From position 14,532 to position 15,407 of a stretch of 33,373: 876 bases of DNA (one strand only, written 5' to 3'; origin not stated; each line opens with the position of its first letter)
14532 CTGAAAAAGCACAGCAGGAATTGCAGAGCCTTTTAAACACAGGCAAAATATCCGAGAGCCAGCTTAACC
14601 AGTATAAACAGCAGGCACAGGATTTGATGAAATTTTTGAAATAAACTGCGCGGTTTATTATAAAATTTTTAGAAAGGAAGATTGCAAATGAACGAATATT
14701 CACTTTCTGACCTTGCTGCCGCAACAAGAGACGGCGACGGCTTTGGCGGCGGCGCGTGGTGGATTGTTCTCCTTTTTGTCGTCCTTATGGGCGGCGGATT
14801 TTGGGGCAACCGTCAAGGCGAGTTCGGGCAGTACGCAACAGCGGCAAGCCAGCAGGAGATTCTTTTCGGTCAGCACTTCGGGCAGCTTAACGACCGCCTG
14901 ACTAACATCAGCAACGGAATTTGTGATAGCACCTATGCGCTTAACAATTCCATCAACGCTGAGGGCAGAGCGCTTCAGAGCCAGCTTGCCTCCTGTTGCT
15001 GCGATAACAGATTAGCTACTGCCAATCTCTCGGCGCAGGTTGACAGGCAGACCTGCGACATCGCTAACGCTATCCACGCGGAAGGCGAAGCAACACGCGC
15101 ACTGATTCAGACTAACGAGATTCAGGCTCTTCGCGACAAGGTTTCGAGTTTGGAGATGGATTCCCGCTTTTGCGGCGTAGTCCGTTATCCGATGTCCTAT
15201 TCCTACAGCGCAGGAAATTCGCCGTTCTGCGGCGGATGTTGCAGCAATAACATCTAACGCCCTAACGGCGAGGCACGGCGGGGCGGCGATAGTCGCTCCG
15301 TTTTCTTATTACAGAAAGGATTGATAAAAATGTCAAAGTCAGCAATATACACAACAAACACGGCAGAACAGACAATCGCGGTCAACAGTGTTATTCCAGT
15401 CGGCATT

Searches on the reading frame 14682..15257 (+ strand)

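Call 10: search_protein_families(library=pfam, proteins=[window:14682-15257:+], max_evalue=0.01)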
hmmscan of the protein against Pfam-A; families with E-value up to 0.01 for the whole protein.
window:14682-15257:+ (191 aa): 0 families

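Call 11: search_protein_families(library=phrogs, proteins=[window:14682-15257:+], max_evalue=0.01)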
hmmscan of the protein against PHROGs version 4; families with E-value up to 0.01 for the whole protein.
window:14682-15257:+ (191 aa): 1 family
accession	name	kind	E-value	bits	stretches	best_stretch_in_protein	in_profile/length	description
phrog_16490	-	unknown function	6.9e-09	36.8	2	16-93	22-108/286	-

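Call 37: search_protein_families(library=pfam, proteins=[window:14682-15257:+], max_evalue=1)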
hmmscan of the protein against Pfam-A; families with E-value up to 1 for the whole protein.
window:14682-15257:+ (191 aa): 2 families
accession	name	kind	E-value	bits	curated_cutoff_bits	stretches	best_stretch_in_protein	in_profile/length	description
PF20667.3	Sec10_N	-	0.018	15.5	27.4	1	64-106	56-99/118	Exocyst complex component Sec10, N-terminal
PF04508.17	Pox_A_type_inc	-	0.59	10.5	21.4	1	146-158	2-14/23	Viral A-type inclusion protein repeat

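Call 86: search_protein_families(library=ncbifam, proteins=[window:14682-15257:+], max_evalue=0.1)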
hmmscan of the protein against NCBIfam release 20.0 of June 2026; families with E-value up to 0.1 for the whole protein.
window:14682-15257:+ (191 aa): 0 families
